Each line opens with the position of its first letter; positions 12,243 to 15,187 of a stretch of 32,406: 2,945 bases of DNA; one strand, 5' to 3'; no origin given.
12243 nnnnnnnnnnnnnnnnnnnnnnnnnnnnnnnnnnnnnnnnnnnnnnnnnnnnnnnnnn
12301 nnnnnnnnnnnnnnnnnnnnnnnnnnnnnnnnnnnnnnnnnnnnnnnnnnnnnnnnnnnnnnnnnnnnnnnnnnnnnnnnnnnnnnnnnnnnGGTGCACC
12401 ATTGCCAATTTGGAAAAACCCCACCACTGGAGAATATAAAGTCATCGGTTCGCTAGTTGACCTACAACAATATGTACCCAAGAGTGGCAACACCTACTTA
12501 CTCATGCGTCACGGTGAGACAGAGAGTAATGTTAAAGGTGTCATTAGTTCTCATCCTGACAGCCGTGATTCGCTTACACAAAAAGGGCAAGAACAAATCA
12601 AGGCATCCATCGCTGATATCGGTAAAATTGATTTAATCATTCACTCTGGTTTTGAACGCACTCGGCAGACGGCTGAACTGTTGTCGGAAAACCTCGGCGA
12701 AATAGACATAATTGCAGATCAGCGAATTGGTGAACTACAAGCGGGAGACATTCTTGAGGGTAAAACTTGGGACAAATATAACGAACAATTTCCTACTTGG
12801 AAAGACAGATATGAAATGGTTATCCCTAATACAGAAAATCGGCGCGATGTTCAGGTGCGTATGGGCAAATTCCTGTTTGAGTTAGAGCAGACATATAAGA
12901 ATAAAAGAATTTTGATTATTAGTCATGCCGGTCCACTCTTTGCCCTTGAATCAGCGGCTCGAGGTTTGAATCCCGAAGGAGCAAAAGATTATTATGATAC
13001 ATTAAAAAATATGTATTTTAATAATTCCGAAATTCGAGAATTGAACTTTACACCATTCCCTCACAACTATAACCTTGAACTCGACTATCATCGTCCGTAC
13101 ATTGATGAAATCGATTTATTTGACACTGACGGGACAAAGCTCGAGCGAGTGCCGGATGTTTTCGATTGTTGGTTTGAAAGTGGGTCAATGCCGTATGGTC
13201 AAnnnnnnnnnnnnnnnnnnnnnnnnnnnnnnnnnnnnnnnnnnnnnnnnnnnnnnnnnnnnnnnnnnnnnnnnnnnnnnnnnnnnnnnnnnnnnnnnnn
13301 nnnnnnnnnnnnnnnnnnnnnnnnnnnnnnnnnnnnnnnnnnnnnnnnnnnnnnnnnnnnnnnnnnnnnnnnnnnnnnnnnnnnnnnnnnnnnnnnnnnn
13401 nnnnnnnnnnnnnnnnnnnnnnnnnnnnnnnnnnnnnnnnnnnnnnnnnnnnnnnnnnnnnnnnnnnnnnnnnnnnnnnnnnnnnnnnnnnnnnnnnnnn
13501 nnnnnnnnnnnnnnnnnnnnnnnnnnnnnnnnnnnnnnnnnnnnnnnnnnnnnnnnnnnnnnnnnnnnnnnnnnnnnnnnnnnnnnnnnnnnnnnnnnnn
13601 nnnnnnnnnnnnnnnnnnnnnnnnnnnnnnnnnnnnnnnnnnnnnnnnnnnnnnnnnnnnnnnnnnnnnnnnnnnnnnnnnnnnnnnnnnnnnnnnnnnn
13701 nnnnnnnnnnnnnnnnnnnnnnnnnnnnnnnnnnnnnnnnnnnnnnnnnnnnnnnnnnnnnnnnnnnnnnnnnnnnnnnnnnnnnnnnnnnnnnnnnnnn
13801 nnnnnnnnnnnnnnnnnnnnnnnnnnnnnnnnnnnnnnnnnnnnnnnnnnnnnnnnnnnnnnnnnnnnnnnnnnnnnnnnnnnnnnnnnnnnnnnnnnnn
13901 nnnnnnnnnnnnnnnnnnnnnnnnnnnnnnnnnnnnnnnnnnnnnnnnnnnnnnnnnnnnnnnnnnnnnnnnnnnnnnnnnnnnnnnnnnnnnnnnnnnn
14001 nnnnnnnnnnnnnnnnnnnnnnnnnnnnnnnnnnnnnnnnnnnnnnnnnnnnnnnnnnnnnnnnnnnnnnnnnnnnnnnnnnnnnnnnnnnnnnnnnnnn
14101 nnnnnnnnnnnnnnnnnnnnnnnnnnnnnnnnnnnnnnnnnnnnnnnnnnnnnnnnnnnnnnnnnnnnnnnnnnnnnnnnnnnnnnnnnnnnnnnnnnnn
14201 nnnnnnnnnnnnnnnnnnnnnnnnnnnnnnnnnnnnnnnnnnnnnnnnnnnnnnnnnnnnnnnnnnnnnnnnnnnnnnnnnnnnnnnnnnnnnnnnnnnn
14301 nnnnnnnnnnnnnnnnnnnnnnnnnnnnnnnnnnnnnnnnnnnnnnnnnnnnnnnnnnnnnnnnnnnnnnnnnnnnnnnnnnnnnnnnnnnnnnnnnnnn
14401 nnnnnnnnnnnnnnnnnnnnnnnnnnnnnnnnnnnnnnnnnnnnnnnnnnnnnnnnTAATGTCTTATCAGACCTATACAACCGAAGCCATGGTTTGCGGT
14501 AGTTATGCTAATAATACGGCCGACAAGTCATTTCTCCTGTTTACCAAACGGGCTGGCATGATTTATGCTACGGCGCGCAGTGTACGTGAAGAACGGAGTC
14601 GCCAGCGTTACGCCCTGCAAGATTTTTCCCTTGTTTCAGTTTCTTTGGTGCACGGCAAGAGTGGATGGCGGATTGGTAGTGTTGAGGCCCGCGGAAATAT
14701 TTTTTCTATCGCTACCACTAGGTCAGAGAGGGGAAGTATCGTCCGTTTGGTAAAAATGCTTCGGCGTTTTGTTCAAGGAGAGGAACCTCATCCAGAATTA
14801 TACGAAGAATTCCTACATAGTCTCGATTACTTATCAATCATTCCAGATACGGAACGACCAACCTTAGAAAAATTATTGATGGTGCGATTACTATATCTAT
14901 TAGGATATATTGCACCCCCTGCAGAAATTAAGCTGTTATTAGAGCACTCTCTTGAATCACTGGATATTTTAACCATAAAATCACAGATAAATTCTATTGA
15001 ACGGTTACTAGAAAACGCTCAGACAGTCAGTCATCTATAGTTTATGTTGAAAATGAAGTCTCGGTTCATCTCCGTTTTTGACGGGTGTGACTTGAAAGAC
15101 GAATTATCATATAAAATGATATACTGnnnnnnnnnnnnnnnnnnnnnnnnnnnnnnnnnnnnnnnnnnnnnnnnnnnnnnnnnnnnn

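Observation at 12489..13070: A complete histidine-phosphatase (PGM-like) domain is inserted in-frame into the catalytic core of IleRS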

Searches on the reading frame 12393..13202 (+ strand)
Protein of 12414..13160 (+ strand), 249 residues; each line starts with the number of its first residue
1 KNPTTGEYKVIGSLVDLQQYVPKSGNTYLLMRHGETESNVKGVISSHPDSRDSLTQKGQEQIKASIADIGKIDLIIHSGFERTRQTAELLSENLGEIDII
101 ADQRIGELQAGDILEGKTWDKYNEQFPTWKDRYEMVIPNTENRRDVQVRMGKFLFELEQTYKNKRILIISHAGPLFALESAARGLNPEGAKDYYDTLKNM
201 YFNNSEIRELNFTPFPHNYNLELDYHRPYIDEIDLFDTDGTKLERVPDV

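Call 3: search_protein_families(library=pfam, proteins=[window:12414-13160:+], max_evalue=0.01)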
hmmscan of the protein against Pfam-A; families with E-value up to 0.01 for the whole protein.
window:12414-13160:+ (249 aa): 1 family
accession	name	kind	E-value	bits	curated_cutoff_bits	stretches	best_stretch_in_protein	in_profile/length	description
PF00300.27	His_Phos_1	-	2.6e-30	106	21.7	1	29-192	2-168/194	Histidine phosphatase superfamily (branch 1)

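Call 4: search_protein_families(library=ncbifam, proteins=[window:12414-13160:+], max_evalue=0.01)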
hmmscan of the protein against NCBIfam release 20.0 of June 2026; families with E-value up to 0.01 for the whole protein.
window:12414-13160:+ (249 aa): 11 families
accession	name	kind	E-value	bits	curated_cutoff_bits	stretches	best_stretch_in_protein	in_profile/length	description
TIGR03162.1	ribazole_cobC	equivalog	7.3e-20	71.1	162.9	1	30-188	3-161/176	alpha-ribazole phosphatase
NF038349.1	dPGM_arch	equivalog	1.3e-18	67.6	225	1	29-180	2-146/194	2,3-diphosphoglycerate-dependent phosphoglycerate mutase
NF005567.0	PRK07238.1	equivalog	9.2e-18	64.7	326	1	26-182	178-337/378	bifunctional RNase H/acid phosphatase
NF002901.0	PRK03482.1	equivalog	4.2e-16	59.2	261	1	29-187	5-166/215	2,3-diphosphoglycerate-dependent phosphoglycerate mutase GpmB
NF045917.1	PhserinePhPspA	equivalog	1.2e-14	54.5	350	1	29-181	5-160/211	phosphoserine phosphatase PspA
NF011580.0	PRK15004.1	equivalog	1.4e-14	54.6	250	1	29-175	4-153/203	adenosylcobalamin/alpha-ribazole phosphatase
NF009994.0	PRK13463.1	equivalog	2.6e-11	43.7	277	1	28-173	5-153/203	phosphoserine phosphatase 1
NF002339.0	PRK01295.1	equivalog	4e-10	39.5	316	1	26-188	3-175/206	2,3-bisphosphoglycerate-dependent phosphoglycerate mutase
TIGR03848.1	MSMEG_4193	subfamily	7.9e-09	35.2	203.85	1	27-171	1-152/204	MSMEG_4193 family putative phosphomutase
NF009993.0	PRK13462.1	equivalog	2.7e-07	30.4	226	1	28-172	8-148/203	acid phosphatase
TIGR00249.1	sixA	equivalog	7.6e-06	25.9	74.5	1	30-96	5-69/154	phosphohistidine phosphatase SixA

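Call 6: search_solved_structures(query=window:12414-13160:+, max_evalue=0.001, show_alignments=2)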
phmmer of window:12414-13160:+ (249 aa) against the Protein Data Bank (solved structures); distinct sequences matched with E-value up to 0.001: 12.
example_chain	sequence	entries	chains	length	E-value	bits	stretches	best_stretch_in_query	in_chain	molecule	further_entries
9mmh_A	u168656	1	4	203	1.4e-12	51.6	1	29-188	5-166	Phosphoglycerate mutase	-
6nru_A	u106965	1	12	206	1.1e-10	45.4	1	29-186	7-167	CobC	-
6e4b_A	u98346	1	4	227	8e-10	42.5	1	25-186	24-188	Adenosylcobalamin/alpha-ribazole phosphatase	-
4ij5_A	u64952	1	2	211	1.7e-09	41.5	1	29-186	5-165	Phosphoserine phosphatase 1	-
4ij6_A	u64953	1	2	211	3.5e-08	37.2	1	29-186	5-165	Phosphoserine phosphatase 1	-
1fzt_A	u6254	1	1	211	3.8e-08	37.1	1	25-186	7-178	PHOSPHOGLYCERATE MUTASE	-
1ebb_A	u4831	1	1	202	1.2e-06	32.1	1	27-181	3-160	PHOSPHATASE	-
1h2e_A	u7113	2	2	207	1.3e-06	32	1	27-181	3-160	PHOSPHATASE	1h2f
3bif_A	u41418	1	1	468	7.5e-06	29.5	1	27-174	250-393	PROTEIN (6-PHOSPHOFRUCTO-2-KINASE/ FRUCTOSE-2,6-BISPHOSPHATASE)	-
1bif_A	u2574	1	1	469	7.5e-06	29.5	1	27-174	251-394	6-PHOSPHOFRUCTO-2-KINASE/ FRUCTOSE-2,6-BISPHOSPHATASE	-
2bif_A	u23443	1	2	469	0.00018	25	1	27-174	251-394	PROTEIN (6-PHOSPHOFRUCTO-2-KINASE/FRUCTOSE-2,6-BISPHOSPHATASE)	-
1k6m_A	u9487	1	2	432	0.0002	24.9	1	27-174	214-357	6-phosphofructo-2-kinase/fructose-2,6-biphosphatase 2-phosphatase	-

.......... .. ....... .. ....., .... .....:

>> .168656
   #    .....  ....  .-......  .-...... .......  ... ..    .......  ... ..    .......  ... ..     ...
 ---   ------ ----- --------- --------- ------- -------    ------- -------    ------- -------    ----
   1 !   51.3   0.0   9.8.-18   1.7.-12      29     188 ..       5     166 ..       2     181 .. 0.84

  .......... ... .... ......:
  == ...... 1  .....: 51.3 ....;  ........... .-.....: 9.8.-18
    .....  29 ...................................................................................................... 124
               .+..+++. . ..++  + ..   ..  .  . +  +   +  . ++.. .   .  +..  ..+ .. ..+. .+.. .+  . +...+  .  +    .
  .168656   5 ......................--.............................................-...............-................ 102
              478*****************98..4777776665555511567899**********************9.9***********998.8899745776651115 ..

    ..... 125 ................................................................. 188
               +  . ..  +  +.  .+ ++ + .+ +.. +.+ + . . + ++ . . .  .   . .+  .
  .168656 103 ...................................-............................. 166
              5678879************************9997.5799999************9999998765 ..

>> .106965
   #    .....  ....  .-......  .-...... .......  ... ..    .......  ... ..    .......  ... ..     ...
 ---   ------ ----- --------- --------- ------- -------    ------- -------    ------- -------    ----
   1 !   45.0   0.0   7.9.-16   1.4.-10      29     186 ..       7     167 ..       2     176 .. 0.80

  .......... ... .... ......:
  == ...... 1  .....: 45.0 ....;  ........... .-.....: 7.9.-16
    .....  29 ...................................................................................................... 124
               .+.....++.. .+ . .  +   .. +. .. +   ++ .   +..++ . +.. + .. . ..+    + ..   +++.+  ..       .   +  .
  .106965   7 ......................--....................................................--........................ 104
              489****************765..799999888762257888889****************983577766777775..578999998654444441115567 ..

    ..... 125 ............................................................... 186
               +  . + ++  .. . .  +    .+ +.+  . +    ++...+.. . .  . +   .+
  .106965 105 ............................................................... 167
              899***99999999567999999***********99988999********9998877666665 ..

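Call 27: find_related_loci(query=A2, collection=genome_contigs, flank=3000)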
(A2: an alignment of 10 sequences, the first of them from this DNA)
Query A2 (270 aa) in genome_contigs; peptide patterns used: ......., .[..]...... (x = any residue, [..] = any of these).
599 stretches matched a pattern (row limit reached: there are more); 593 encode a relative of the query (tblastn E <= 1e-3); the best 80 are kept; 80 distinct loci.
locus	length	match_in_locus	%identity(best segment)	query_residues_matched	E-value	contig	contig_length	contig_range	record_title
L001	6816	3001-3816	59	1-270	1e-108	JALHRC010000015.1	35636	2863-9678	MAG: Candidatus Paceibacterota bacterium isolate maxbin.077 c_000000005483, whole genome shotgun sequence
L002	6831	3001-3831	59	1-270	1e-107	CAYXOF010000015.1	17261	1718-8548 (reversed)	MAG TPA_asm: uncultured Candidatus Saccharibacteria bacterium isolate SRP118108_co4_490 genome assembly, contig: NODE_26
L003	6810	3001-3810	59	1-270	3e-107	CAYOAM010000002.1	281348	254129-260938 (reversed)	MAG TPA_asm: uncultured Candidatus Saccharibacteria bacterium isolate SRP150892_co1_176 genome assembly, contig: NODE_14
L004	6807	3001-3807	54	1-270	2e-97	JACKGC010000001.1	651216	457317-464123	MAG: Candidatus Nomurabacteria bacterium isolate HK-STAS-PATE-21 HK-STAS-PATE-21_1, whole genome shotgun sequence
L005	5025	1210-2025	56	1-270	6e-97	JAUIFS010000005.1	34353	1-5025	MAG: bacterium isolate Co_bin.11 NODE_7778_length_34353_cov_1.224888, whole genome shotgun sequence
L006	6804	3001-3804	54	1-270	3e-96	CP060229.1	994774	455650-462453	MAG: Candidatus Nomurabacteria bacterium isolate HK-STAS-PATE-25 chromosome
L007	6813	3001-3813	54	1-270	5e-92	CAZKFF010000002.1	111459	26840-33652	MAG TPA_asm: uncultured Candidatus Saccharibacteria bacterium isolate SRP263527_co2_181 genome assembly, contig: NODE_90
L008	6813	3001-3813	53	1-270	2e-90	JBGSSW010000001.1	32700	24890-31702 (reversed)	MAG: Candidatus Paceibacteria bacterium isolate JTS-AC391 k141_982084, whole genome shotgun sequence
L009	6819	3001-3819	51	1-270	4e-90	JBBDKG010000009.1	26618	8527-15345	MAG: Candidatus Paceibacterota bacterium isolate LejiaA_53_16 Lejia_A_2813_length_26618_cov_9, whole genome shotgun sequ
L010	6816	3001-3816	53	1-270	5e-89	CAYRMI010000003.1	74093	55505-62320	MAG TPA_asm: uncultured Candidatus Saccharibacteria bacterium isolate SRP300315_co1_16 genome assembly, contig: NODE_183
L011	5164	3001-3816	51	1-270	3e-82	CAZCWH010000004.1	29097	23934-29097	MAG TPA_asm: uncultured Candidatus Saccharibacteria bacterium isolate SRP342105_co2_121 genome assembly, contig: NODE_16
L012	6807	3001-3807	49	1-270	3e-81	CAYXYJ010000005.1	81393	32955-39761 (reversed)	MAG TPA_asm: uncultured Candidatus Saccharibacteria bacterium isolate binchicken_co179_48 genome assembly, contig: NODE_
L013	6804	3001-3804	49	1-270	4e-77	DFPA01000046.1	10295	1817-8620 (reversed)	MAG TPA_asm: Patescibacteria group bacterium UBA3527 UBA3527_contig_1587, whole genome shotgun sequence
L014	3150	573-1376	46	1-270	3e-73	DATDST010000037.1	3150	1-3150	MAG TPA_asm: Candidatus Paceibacterota bacterium isolate SMAG_U8010 k141_2349554, whole genome shotgun sequence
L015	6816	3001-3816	48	1-270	2e-71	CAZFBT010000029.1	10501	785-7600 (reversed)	MAG TPA_asm: uncultured Candidatus Saccharibacteria bacterium isolate binchicken_co107_473 genome assembly, contig: NODE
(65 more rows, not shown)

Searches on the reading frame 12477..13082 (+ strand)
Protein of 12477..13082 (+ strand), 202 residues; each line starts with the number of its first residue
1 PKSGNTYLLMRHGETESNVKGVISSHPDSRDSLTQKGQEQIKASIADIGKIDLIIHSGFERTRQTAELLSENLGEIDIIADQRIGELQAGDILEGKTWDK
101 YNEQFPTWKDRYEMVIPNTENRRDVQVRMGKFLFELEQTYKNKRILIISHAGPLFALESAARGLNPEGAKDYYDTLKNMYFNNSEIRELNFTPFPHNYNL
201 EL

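Call 63: search_solved_structures(query=A3, max_evalue=0.00001, show_alignments=1)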
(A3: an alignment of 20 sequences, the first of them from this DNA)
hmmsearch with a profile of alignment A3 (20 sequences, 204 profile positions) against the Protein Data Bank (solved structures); distinct sequences matched with E-value up to 0.00001: 34.
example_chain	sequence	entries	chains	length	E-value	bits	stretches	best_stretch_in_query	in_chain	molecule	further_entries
4ij5_A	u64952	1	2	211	1.4e-21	80.3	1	8-172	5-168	Phosphoserine phosphatase 1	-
4ij6_A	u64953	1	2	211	6.6e-20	74.8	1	9-172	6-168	Phosphoserine phosphatase 1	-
9mmh_A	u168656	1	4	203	1.2e-17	67.4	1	8-178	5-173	Phosphoglycerate mutase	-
1ebb_A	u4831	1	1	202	1.6e-17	67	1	7-166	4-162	PHOSPHATASE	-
1h2e_A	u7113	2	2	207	1.7e-17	66.9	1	7-166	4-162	PHOSPHATASE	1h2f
6nru_A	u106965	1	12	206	2.7e-15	59.7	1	8-172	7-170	CobC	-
6e4b_A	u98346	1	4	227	1.2e-14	57.6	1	8-173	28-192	Adenosylcobalamin/alpha-ribazole phosphatase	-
5zkk_A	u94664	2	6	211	5.6e-13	52.1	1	8-158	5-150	Phosphoglycerate mutase family protein, putative | Phosphoglycerate mutase family protein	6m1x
5zr2_A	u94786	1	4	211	3.5e-11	46.3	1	8-158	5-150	Phosphoglycerate mutase family protein, putative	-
1fzt_A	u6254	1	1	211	1.2e-10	44.5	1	5-174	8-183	PHOSPHOGLYCERATE MUTASE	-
4pz9_A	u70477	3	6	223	4.2e-10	42.7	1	8-165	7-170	Glucosyl-3-phosphoglycerate phosphatase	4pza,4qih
6s2q_A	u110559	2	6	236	5e-10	42.5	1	8-165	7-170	Glucosyl-3-phosphoglycerate phosphatase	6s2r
3dcy_A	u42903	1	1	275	6.2e-10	42.2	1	8-132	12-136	REGULATOR PROTEIN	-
3e9c_A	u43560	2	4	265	8.2e-10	41.8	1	8-137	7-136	Zgc:56074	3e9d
3bif_A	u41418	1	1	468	3.3e-09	39.8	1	8-161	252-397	PROTEIN (6-PHOSPHOFRUCTO-2-KINASE/ FRUCTOSE-2,6-BISPHOSPHATASE)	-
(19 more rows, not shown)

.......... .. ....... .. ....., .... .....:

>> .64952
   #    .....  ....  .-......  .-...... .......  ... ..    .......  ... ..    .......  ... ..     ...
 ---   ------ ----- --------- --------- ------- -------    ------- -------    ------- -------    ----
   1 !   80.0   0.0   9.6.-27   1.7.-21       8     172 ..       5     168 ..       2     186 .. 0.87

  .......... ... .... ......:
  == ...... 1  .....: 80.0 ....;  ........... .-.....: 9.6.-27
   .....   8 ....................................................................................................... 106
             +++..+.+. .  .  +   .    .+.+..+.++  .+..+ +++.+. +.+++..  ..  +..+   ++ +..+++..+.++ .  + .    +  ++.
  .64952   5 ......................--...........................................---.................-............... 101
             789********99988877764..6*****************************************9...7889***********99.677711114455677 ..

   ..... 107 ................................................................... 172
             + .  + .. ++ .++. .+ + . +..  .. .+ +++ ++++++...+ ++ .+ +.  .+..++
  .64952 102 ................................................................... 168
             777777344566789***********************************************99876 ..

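Call 75: predict_structure(alignment_id=A3)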
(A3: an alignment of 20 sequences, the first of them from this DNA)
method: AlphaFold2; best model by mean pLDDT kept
length: 202 residues; sequences in the alignment: 20
mean_pLDDT: 95.2   pTM: 0.91
mean pLDDT of the five models: 95.2, 95.0, 94.4, 94.3, 94.2
residues with pLDDT >= 90: 183; 70-90: 19; 50-70: 0; < 50: 0
segments of 3 or more residues with pLDDT < 50: none
pLDDT, mean of each block of 10 residues (from residue 1): 95 98 95 98 92 98 98 95 96 95 94 93 96 97 98 97 95 86 96 90 86
secondary structure, 60 per line:
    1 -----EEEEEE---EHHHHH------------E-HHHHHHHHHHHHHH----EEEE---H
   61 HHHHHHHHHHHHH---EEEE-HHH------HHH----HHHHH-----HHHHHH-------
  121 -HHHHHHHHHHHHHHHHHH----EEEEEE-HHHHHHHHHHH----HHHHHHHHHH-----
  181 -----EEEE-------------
elements in order: E6-11 H16-20 H35-48 E53-56 H60-73 E77-80 H98-102 H108-113 H122-139 E144-149 H151-161 H166-175 E186-189

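Call 78: fold_search(model_id=the predicted structure, library=pdb)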
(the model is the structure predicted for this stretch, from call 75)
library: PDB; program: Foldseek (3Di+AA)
matches with E <= 10: 1018; with E <= 0.001: 304
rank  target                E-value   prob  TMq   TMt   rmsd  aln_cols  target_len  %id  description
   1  6s2q_D                1.2e-12  1.00  0.74  0.72   3.0       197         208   23  Mycobacterial hydrolase 1 (released 2020-07-22)
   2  9mmh_A                2.4e-12  1.00  0.75  0.74   3.1       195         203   27  HFP (histidine family phosphatase) that catalyzes essential dephosphorylation for riboflavin biosynthesis (released 2025-04-09)
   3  6e4b_C                4.3e-12  1.00  0.68  0.68   3.1       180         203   25  The crystal structure of a putative alpha-ribazole-5'-P phosphatase from Escherichia coli str. K-12 substr. MG1655 (released 2018-09-12)
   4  6s2q_A                4.9e-12  1.00  0.75  0.71   3.1       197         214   22  Mycobacterial hydrolase 1 (released 2020-07-22)
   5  4qih_A                5.2e-12  1.00  0.73  0.71   3.5       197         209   23  The structure of mycobacterial glucosyl-3-phosphoglycerate phosphatase Rv2419c complexes with VO3 (released 2014-06-11)
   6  6s2q_C                1.1e-11  1.00  0.75  0.72   2.9       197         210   22  Mycobacterial hydrolase 1 (released 2020-07-22)
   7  4ij6_A                1.1e-11  1.00  0.71  0.69   2.8       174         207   23  Crystal Structure of a Novel-type Phosphoserine Phosphatase Mutant (H9A) from <i>Hydrogenobacter thermophilus</i> TK-6 (released 2013-03-20)
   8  6s2q_B                1.3e-11  1.00  0.73  0.71   3.0       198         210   20  Mycobacterial hydrolase 1 (released 2020-07-22)
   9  4ij5_A                1.4e-11  1.00  0.71  0.68   2.6       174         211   24  Crystal Structure of a Novel-type Phosphoserine Phosphatase from <i>Hydrogenobacter thermophilus</i> TK-6 (released 2013-03-20)
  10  4qih_B                1.7e-11  1.00  0.74  0.75   3.0       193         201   24  The structure of mycobacterial glucosyl-3-phosphoglycerate phosphatase Rv2419c complexes with VO3 (released 2014-06-11)
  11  4pz9_A                1.8e-11  1.00  0.74  0.71   3.0       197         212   23  The native structure of mycobacterial glucosyl-3-phosphoglycerate phosphatase Rv2419c (released 2014-06-11)
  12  4ij6_B                2.0e-11  1.00  0.75  0.75   2.8       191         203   21  Crystal Structure of a Novel-type Phosphoserine Phosphatase Mutant (H9A) from <i>Hydrogenobacter thermophilus</i> TK-6 (released 2013-03-20)
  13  3dcy                  2.8e-11  1.00  0.65  0.53   3.6       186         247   20  Crystal Structure a TP53-induced glycolysis and apoptosis regulator protein from Homo sapiens. (released 2008-07-15)
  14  1fzt_MODEL_1_A        3.8e-11  1.00  0.69  0.66   3.3       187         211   22  SOLUTION STRUCTURE AND DYNAMICS OF AN OPEN B-SHEET, GLYCOLYTIC ENZYME-MONOMERIC 23.7 KDA PHOSPHOGLYCERATE MUTA (released 2001-03-14)
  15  1h2e                  4.9e-11  1.00  0.69  0.68   3.1       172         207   26  BACILLUS STEAROTHERMOPHILUS PHOE (previously known as yhfr) in complex with phosphate (released 2002-08-12)
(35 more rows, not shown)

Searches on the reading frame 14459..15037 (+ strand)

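Call 19: search_protein_families(library=pfam, proteins=[window:14459-15037:+], max_evalue=0.001)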
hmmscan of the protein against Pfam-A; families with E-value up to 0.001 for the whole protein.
window:14459-15037:+ (193 aa): 2 families
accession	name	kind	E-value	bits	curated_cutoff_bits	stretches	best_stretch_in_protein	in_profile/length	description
PF11967.14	RecO_N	-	8.4e-07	29.4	27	1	5-66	3-65/80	Recombination protein O N terminal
PF02565.21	RecO_C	-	2.8e-05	24.4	22.1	1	98-150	14-64/157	Recombination protein O C terminal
